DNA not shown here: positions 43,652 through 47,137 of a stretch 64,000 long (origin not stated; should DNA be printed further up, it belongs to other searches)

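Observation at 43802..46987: Secreted fusion of a nitrilase-superfamily C-N hydrolase to a GH20-like hexosaminidase domain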

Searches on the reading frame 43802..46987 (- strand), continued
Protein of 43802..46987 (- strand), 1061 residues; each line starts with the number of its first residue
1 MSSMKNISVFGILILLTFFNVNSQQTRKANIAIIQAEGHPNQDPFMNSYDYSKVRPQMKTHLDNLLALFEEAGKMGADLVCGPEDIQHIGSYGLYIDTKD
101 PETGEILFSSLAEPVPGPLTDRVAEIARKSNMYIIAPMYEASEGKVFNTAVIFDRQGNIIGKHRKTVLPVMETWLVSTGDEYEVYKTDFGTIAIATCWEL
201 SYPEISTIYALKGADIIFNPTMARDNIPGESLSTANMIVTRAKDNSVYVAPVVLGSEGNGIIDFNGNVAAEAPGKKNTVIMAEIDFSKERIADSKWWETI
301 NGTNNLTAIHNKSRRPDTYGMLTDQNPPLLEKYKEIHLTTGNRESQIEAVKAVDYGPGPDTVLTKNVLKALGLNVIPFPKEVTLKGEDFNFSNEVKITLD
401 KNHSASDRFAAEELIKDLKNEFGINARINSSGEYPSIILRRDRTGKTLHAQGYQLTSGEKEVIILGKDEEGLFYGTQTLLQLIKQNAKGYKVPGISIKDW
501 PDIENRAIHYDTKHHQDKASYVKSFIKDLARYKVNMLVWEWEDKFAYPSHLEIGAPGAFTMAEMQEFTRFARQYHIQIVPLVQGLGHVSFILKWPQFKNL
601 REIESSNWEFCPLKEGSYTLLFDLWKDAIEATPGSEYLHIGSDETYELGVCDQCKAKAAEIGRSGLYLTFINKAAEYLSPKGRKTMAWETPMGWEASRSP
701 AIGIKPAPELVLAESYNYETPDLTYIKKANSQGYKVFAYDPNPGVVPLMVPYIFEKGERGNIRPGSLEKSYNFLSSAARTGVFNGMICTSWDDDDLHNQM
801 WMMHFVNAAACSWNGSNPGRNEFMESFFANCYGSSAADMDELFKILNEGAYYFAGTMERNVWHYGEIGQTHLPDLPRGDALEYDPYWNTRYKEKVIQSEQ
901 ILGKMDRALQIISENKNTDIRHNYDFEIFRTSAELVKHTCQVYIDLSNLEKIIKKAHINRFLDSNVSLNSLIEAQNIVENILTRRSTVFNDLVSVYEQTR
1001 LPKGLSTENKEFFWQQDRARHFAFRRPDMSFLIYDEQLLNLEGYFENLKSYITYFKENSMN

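Call 7: find_homologous_proteins(query=window:43802-46987:-)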
Query window:43802-46987:- (1061 aa): 167 proteins with E <= 0.001 among 8000 candidates; the best 120 are listed.
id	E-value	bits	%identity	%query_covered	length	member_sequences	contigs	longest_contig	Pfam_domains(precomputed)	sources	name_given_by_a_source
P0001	0.0e+0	2468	100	100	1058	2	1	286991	PF00728.29,PF16126.12,PF02838.21,PF00795.28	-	-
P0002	0.0e+0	1985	80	100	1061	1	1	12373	PF00728.29,PF16126.12,PF02838.21,PF00795.28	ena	-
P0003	0.0e+0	1940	78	100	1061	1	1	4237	PF00728.29,PF16126.12,PF02838.21,PF00795.28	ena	-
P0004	0.0e+0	1893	76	100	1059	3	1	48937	PF00728.29,PF16126.12,PF02838.21,PF00795.28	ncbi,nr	ncbi:MAG: family 20 glycosylhydrolase [Bacteroidetes bacterium]|nr:family 20 glycosylhydrolase [Bact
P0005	0.0e+0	1890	75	100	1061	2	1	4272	PF00728.29,PF16126.12,PF02838.21,PF00795.28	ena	-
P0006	0.0e+0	1865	74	100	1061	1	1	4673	PF00728.29,PF16126.12,PF02838.21,PF00795.28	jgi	jgi:predicted amidohydrolase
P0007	0.0e+0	1847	73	100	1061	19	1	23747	PF00728.29,PF16126.12,PF02838.21,PF00795.28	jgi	-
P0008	0.0e+0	1838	72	100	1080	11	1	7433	PF00728.29,PF16126.12,PF02838.21,PF00795.28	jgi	jgi:predicted amidohydrolase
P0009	0.0e+0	1811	72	99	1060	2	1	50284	PF00728.29,PF16126.12,PF02838.21,PF00795.28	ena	-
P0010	0.0e+0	1757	69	100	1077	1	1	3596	PF00728.29,PF02838.21,PF00795.28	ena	-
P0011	0.0e+0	1741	69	100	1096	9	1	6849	PF00728.29,PF02838.21,PF00795.28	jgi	jgi:hexosaminidase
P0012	0.0e+0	1740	69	100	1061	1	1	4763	PF00728.29,PF02838.21,PF00795.28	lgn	-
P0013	0.0e+0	1734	70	98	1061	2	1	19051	PF00728.29,PF02838.21,PF00795.28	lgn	-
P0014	0.0e+0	1732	69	100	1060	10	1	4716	PF00728.29,PF02838.21,PF00795.28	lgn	-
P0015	0.0e+0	1728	70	97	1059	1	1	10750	PF00728.29,PF16126.12,PF02838.21,PF00795.28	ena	-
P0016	0.0e+0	1727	69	99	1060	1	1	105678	PF00728.29,PF16126.12,PF02838.21,PF00795.28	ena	-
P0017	0.0e+0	1727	69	100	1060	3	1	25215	PF00728.29,PF02838.21,PF00795.28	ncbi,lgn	-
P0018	0.0e+0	1726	69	100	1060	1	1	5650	PF00728.29,PF02838.21,PF00795.28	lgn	-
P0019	0.0e+0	1721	68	99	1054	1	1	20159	PF00728.29,PF02838.21,PF00795.28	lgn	-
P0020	0.0e+0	1720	68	100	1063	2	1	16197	PF00728.29,PF16126.12,PF02838.21,PF00795.28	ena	-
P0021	0.0e+0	1720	69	100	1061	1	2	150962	PF00728.29,PF16126.12,PF02838.21,PF00795.28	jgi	jgi:predicted amidohydrolase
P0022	0.0e+0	1717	69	100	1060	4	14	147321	PF00728.29,PF02838.21,PF00795.28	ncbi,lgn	-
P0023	0.0e+0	1716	68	100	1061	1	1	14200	PF00728.29,PF02838.21,PF00795.28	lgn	-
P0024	0.0e+0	1714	81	84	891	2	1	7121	PF00728.29,PF16126.12,PF02838.21,PF00795.28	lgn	-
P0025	0.0e+0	1713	68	100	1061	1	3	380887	PF00728.29,PF02838.21,PF00795.28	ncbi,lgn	-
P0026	0.0e+0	1705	70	98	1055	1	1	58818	PF00728.29,PF02838.21,PF00795.28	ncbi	-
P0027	0.0e+0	1703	67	100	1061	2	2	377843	PF00728.29,PF02838.21,PF00795.28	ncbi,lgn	-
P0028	0.0e+0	1701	68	99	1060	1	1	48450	PF00728.29,PF02838.21,PF00795.28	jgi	jgi:hexosaminidase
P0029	0.0e+0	1697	69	97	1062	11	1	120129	PF00728.29,PF02838.21,PF00795.28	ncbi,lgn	-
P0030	0.0e+0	1695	69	98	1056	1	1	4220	PF00728.29,PF02838.21,PF00795.28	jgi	jgi:hexosaminidase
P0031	0.0e+0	1690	68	99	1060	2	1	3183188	PF00728.29,PF16126.12,PF02838.21,PF00795.28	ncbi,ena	-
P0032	0.0e+0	1684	68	100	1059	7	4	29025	PF00728.29,PF02838.21,PF00795.28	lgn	-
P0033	0.0e+0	1672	65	99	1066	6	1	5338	PF00728.29,PF02838.21,PF00795.28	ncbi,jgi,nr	ncbi:MAG TPA: nitrilase-related carbon-nitrogen hydrolase [Bacteroidales bacterium]|nr:nitrilase-rel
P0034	0.0e+0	1669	67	99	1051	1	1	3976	PF00728.29,PF02838.21,PF00795.28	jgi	jgi:predicted amidohydrolase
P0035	0.0e+0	1650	65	100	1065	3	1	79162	PF00728.29,PF02838.21,PF00795.28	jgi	-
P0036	0.0e+0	1638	66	99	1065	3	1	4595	PF00728.29,PF16126.12,PF02838.21,PF00795.28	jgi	-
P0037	0.0e+0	1620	65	99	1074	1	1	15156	PF00728.29,PF02838.21,PF00795.28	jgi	jgi:hexosaminidase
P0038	0.0e+0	1489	74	81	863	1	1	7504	PF00728.29,PF16126.12,PF02838.21,PF00795.28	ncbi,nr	ncbi:MAG: family 20 glycosylhydrolase, partial [Bacteroidia bacterium]|nr:family 20 glycosylhydrolas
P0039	0.0e+0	1432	59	99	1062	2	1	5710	PF00728.29,PF02838.21,PF00795.28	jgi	jgi:predicted amidohydrolase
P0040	0.0e+0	1431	59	99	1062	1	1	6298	PF00728.29,PF02838.21,PF00795.28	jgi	jgi:predicted amidohydrolase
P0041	0.0e+0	1400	73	78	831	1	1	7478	PF00728.29,PF16126.12,PF02838.21,PF00795.28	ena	-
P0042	0.0e+0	1336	66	73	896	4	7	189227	PF00728.29,PF16126.12,PF02838.21,PF00795.28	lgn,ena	-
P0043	0.0e+0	1273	55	99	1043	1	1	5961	PF00728.29,PF02838.21,PF00795.28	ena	-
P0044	0.0e+0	1270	55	100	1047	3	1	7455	PF00728.29,PF02838.21,PF00795.28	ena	-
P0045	0.0e+0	1257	54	99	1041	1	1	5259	PF00728.29,PF02838.21,PF00795.28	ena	-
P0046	0.0e+0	1252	54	99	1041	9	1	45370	PF00728.29,PF02838.21,PF00795.28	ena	-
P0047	0.0e+0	1228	70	69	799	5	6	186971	PF00728.29,PF16126.12,PF02838.21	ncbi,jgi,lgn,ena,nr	ncbi:MAG TPA: beta-N-acetylhexosaminidase [Bacteroidales bacterium]|nr:beta-N-acetylhexosaminidase [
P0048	0.0e+0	1205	72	66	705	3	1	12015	PF00728.29,PF02838.21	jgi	jgi:hypothetical protein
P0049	0.0e+0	1203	74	65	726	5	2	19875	PF00728.29,PF02838.21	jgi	jgi:hypothetical protein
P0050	0.0e+0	1199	73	65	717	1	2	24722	PF00728.29,PF16126.12,PF02838.21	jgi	jgi:hexosaminidase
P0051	0.0e+0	1198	71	66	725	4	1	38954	PF00728.29,PF16126.12,PF02838.21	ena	-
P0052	0.0e+0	1197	72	66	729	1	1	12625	PF00728.29,PF16126.12,PF02838.21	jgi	jgi:hexosaminidase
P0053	0.0e+0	1197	72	65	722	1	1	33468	PF00728.29,PF02838.21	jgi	jgi:hexosaminidase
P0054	0.0e+0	1190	72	65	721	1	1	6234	PF00728.29,PF02838.21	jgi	jgi:hypothetical protein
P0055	0.0e+0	1184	71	66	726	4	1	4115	PF00728.29,PF16126.12,PF02838.21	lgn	-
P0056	0.0e+0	1184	71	66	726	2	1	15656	PF00728.29,PF16126.12,PF02838.21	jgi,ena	-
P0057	0.0e+0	1182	71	65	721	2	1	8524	PF00728.29,PF16126.12,PF02838.21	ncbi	-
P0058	0.0e+0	1179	71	65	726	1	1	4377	PF00728.29,PF02838.21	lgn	-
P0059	0.0e+0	1175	70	66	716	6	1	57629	PF00728.29,PF16126.12,PF02838.21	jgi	jgi:hypothetical protein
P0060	0.0e+0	1172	70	66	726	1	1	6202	PF00728.29,PF16126.12,PF02838.21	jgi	jgi:hexosaminidase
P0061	0.0e+0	1172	69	66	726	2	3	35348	PF00728.29,PF16126.12,PF02838.21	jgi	jgi:hexosaminidase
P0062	0.0e+0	1172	70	66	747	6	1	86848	PF00728.29,PF16126.12,PF02838.21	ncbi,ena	-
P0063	0.0e+0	1171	70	66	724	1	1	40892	PF00728.29,PF02838.21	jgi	jgi:hypothetical protein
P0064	0.0e+0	1170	72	65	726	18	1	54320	PF00728.29,PF16126.12,PF02838.21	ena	-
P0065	0.0e+0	1169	71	66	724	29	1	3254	PF00728.29,PF02838.21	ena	-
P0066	0.0e+0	1166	72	65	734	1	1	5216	PF00728.29,PF16126.12,PF02838.21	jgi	jgi:hypothetical protein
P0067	0.0e+0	1163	70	65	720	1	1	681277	PF00728.29,PF16126.12,PF02838.21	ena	-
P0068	0.0e+0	1161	69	66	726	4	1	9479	PF00728.29,PF16126.12,PF02838.21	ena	-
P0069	0.0e+0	1161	70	65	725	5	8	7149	PF00728.29,PF16126.12,PF02838.21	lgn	-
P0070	0.0e+0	1158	70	66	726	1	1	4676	PF00728.29,PF16126.12,PF02838.21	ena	-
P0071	0.0e+0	1157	70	65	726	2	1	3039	PF00728.29,PF16126.12,PF02838.21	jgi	jgi:hexosaminidase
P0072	0.0e+0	1153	69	66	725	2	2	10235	PF00728.29,PF16126.12,PF02838.21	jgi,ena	-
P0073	0.0e+0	1149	68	65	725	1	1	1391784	PF00728.29,PF16126.12,PF02838.21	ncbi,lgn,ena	-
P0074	0.0e+0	1147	68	68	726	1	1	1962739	PF00728.29,PF16126.12,PF02838.21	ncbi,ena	-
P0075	0.0e+0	1143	69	65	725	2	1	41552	PF00728.29,PF16126.12,PF02838.21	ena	-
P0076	0.0e+0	1143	70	64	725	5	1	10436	PF00728.29,PF16126.12,PF02838.21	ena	-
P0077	0.0e+0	1142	70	65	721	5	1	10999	PF00728.29,PF16126.12,PF02838.21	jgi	-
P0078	0.0e+0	1098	70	62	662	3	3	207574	PF00728.29,PF16126.12,PF02838.21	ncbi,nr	ncbi:MAG: hypothetical protein A2W90_21650 [Bacteroidetes bacterium GWF2_42_66]|nr:MAG: hypothetical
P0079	0.0e+0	1080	65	65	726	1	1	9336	PF00728.29,PF16126.12,PF02838.21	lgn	-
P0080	0.0e+0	1022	62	65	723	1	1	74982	PF00728.29,PF16126.12,PF02838.21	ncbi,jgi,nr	ncbi:MAG: family 20 glycosylhydrolase [Chlorobi bacterium]|nr:family 20 glycosylhydrolase [Chlorobio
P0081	0.0e+0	1022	62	66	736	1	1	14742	PF00728.29,PF02838.21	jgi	jgi:hexosaminidase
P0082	0.0e+0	1019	63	65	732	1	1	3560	PF00728.29,PF16126.12,PF02838.21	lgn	-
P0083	1.7e-296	1004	62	65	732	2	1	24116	PF00728.29,PF16126.12,PF02838.21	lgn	-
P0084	3.3e-296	1003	61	65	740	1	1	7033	PF00728.29,PF16126.12,PF02838.21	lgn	-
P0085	3.7e-295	1000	62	65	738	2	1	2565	PF00728.29,PF16126.12,PF02838.21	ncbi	-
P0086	4.6e-295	999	61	65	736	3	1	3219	PF00728.29,PF16126.12,PF02838.21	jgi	-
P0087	3.7e-293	993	61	65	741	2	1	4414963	PF00728.29,PF16126.12,PF02838.21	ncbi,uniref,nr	ncbi:putative N-acetyl-beta-hexosaminidase [Proteiniphilum saccharofermentans]|uniref:Putative N-ace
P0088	1.7e-290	984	61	65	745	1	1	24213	PF00728.29,PF02838.21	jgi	jgi:hypothetical protein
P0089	4.1e-289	980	59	66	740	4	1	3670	PF00728.29,PF02838.21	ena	-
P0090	1.0e-288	978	59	65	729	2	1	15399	PF00728.29,PF16126.12,PF02838.21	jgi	jgi:hexosaminidase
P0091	1.5e-286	971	59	66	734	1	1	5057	PF00728.29,PF02838.21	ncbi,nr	ncbi:MAG: beta-N-acetylhexosaminidase [Bacteroidales bacterium]|nr:beta-N-acetylhexosaminidase [Bact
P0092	1.5e-286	971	59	65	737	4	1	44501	PF00728.29,PF02838.21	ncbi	-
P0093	9.0e-286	969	60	65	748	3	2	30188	PF00728.29,PF02838.21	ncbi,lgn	-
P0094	2.8e-285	967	59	66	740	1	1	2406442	PF00728.29,PF02838.21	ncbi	ncbi:MAG: beta-N-acetylhexosaminidase [Mangrovibacterium sp.]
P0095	2.0e-284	964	60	66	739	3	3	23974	PF00728.29,PF02838.21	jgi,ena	-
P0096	3.3e-284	963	59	65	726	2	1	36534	PF00728.29,PF02838.21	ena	-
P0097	1.7e-282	958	59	65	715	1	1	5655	PF00728.29,PF16126.12,PF02838.21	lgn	-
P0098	2.2e-279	947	58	68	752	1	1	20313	PF00728.29,PF02838.21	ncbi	ncbi:MAG: beta-N-acetylhexosaminidase [Ginsengibacter sp.]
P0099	5.6e-278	943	58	65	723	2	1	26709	PF00728.29,PF16126.12,PF02838.21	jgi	jgi:hexosaminidase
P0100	1.3e-277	942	59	65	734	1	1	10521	PF00728.29,PF16126.12,PF02838.21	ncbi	-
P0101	1.6e-276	938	57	65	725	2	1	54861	PF00728.29,PF16126.12,PF02838.21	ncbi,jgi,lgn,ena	-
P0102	2.6e-274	931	59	65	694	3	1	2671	PF00728.29,PF02838.21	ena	-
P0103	1.9e-273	928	59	65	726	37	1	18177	PF00728.29,PF02838.21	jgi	-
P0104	1.5e-270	918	57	65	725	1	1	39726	PF00728.29,PF16126.12,PF02838.21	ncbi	-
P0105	2.3e-269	914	59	64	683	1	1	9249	PF00728.29,PF02838.21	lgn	-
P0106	4.1e-268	910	56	65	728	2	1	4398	PF00728.29,PF16126.12,PF02838.21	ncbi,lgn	-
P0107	5.2e-265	900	56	65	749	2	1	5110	PF00728.29,PF02838.21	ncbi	-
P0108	2.0e-264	898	58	65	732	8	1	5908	PF00728.29,PF02838.21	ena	-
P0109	8.3e-263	893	57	65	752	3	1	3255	PF00728.29,PF02838.21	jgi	-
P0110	1.7e-259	882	56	65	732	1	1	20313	PF00728.29,PF02838.21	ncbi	ncbi:MAG: glycoside hydrolase family 20 zincin-like fold domain-containing protein [Ginsengibacter s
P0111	1.8e-257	875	56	65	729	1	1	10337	PF00728.29,PF02838.21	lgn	-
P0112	6.6e-250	850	54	65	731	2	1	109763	PF00728.29,PF02838.21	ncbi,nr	ncbi:MAG: beta-N-acetylhexosaminidase [Chitinophagaceae bacterium]|nr:beta-N-acetylhexosaminidase [C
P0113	9.8e-247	839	54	65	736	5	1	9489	PF00728.29,PF02838.21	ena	-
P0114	7.6e-244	830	54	65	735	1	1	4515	PF00728.29,PF02838.21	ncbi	-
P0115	3.6e-243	828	52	66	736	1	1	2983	PF00728.29,PF02838.21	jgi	jgi:hypothetical protein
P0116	2.7e-240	818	53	65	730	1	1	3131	PF00728.29,PF02838.21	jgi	-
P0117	9.8e-240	816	53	65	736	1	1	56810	PF00728.29,PF02838.21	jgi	jgi:hypothetical protein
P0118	2.4e-236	805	52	64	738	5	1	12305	PF00728.29,PF02838.21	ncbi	-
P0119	2.8e-234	798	52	65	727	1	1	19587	PF00728.29,PF02838.21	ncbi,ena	-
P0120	6.5e-234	797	52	65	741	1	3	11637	PF00728.29,PF02838.21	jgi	jgi:hexosaminidase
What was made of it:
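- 46916..46987 (-): Sec-type signal peptide (residues 1-24; probable true start at Met4; no lipobox Cys). The database copy P0001 starts at Met4 (call 7).
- Checked: The database copy of this protein starts at Met4 and is 1058 aa (call 7). Full-length orthologues at 54-80% identity exist in about 46 clusters from many independent assemblies (call 7).
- Fusion found in about 46 clusters (call 7) and 10 of 50 GTDB species loci.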

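Call 12: find_encoding_contigs(protein=P0031, flank=10000, max_places=3)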
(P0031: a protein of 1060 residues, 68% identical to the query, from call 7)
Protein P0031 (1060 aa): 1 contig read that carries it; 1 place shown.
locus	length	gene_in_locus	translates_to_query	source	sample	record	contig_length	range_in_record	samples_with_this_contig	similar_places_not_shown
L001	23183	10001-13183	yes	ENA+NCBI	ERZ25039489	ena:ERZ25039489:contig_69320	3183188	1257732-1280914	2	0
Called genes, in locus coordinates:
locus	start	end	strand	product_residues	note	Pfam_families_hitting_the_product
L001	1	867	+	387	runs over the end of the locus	PF00389:2-Hacid_dh, PF02826:2-Hacid_dh_C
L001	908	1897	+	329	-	PF00480:ROK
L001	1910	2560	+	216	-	PF13580:SIS_2, PF01380:SIS (weak)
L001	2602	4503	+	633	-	PF00294:PfkB, PF00702:Hydrolase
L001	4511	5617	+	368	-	-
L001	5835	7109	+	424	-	PF07221:GlcNAc_2-epim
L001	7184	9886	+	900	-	PF02837:Glyco_hydro_2_N, PF22666:Glyco_hydro_2_N2, PF13364:BetaGal_ABD2 (faint), PF00703:Glyco_hydro_2, PF17753:Ig_mannosidase (faint), PF02836:Glyco_hydro_2_C, PF17786:Mannosidase_ig (weak), PF18368:Ig_GlcNase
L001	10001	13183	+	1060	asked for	PF00795:CN_hydrolase, PF02838:Glyco_hydro_20b, PF16126:DUF4838 (faint), PF00728:Glyco_hydro_20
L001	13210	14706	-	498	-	PF00111:Fer2 (weak), PF17651:Raco_middle, PF14574:RACo_C_ter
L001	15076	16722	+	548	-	PF13620:CarboxypepD_reg, PF13715:CarbopepD_reg_2, PF14905:OMP_b-brl_3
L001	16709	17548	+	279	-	PF00593:TonB_dep_Rec_b-barrel, PF14905:OMP_b-brl_3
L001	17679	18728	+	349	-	PF00924:MS_channel_2nd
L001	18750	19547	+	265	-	PF00106:adh_short, PF08659:KR, PF01370:Epimerase (weak), PF13561:adh_short_C2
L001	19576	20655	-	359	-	PF01222:ERG4_ERG24, PF06966:DUF1295 (faint)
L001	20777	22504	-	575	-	PF00512:HisKA, PF02518:HATPase_c, PF13589:HATPase_c_3 (weak)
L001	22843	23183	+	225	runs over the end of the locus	PF00072:Response_reg, PF00486:Trans_reg_C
